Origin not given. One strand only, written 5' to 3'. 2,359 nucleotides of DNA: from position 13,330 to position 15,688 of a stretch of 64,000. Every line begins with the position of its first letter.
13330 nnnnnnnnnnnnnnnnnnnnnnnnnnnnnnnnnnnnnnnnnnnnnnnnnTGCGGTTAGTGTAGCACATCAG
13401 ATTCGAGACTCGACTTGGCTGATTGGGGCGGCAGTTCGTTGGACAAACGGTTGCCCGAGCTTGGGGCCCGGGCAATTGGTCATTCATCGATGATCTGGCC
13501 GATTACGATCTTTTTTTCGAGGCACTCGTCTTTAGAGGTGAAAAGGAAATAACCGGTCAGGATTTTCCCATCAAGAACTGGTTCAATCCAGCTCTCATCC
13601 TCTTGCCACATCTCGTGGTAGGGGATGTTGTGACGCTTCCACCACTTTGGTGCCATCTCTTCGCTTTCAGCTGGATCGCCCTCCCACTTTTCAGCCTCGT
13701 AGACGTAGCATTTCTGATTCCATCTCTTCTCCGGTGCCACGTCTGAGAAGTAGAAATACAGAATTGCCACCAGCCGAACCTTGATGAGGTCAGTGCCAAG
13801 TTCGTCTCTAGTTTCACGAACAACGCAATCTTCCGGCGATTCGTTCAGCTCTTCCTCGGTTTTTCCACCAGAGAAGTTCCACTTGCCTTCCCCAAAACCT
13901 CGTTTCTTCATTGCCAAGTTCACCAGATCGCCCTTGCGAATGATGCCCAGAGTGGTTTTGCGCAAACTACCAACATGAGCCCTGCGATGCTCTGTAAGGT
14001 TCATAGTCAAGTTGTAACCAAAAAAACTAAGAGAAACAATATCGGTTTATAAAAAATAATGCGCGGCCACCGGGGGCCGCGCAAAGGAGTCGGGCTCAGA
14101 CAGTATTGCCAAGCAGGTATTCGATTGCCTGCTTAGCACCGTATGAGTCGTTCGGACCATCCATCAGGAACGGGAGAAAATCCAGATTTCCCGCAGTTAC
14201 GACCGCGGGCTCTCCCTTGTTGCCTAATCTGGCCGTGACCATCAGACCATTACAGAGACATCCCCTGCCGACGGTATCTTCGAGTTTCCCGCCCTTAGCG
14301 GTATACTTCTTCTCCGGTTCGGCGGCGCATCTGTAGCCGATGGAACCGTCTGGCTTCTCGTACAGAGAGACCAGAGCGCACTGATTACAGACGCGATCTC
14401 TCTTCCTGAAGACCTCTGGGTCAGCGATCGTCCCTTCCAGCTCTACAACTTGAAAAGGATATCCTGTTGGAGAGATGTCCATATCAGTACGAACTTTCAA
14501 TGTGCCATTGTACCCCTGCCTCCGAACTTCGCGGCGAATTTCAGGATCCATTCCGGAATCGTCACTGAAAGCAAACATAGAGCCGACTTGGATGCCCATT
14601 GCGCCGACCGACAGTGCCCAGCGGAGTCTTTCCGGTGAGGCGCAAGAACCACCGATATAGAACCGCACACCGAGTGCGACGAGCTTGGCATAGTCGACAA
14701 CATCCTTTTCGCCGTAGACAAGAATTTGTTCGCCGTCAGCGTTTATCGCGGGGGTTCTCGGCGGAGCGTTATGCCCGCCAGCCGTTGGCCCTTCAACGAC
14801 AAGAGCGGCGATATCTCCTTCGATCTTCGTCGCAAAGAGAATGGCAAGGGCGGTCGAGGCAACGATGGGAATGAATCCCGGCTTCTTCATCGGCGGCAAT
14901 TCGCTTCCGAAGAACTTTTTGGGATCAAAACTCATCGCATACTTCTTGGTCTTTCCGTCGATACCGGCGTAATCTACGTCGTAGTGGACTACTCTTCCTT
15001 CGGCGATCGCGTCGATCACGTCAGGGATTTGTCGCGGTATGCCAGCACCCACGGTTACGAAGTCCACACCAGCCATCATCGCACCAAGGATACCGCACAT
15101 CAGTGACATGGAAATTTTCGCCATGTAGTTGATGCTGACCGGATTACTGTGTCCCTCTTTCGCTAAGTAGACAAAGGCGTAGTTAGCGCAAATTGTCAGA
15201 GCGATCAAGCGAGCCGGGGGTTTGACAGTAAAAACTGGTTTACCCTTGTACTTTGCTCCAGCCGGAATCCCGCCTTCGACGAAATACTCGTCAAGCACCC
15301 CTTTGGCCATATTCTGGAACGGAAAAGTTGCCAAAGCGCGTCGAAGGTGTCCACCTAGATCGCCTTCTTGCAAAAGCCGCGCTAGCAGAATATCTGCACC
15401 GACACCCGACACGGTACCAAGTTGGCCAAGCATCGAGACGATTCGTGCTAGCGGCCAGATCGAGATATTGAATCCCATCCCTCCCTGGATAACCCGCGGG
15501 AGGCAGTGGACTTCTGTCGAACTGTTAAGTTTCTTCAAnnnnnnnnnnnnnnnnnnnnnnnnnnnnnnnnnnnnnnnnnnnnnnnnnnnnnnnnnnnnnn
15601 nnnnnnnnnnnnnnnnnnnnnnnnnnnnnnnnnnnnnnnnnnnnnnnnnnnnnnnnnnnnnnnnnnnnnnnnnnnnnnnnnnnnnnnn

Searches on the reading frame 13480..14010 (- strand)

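Call 59: search_protein_families(library=pfam, max_evalue=0.001, proteins=[window:13480-14010:-])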
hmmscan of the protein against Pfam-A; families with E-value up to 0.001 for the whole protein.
window:13480-14010:- (176 aa): 1 family
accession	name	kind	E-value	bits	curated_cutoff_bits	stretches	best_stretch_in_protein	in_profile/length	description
PF00293.34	NUDIX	-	5.1e-10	39.9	21.1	1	32-142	18-131/134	NUDIX domain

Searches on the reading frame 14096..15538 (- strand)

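Call 59: search_protein_families(library=pfam, max_evalue=0.001, proteins=[window:14096-15538:-])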
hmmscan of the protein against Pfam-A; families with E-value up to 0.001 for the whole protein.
window:14096-15538:- (480 aa): 1 family
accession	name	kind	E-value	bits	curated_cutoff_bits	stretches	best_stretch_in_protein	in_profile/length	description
PF03060.21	NMO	-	1e-08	35.4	28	1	227-347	143-250/331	Nitronate monooxygenase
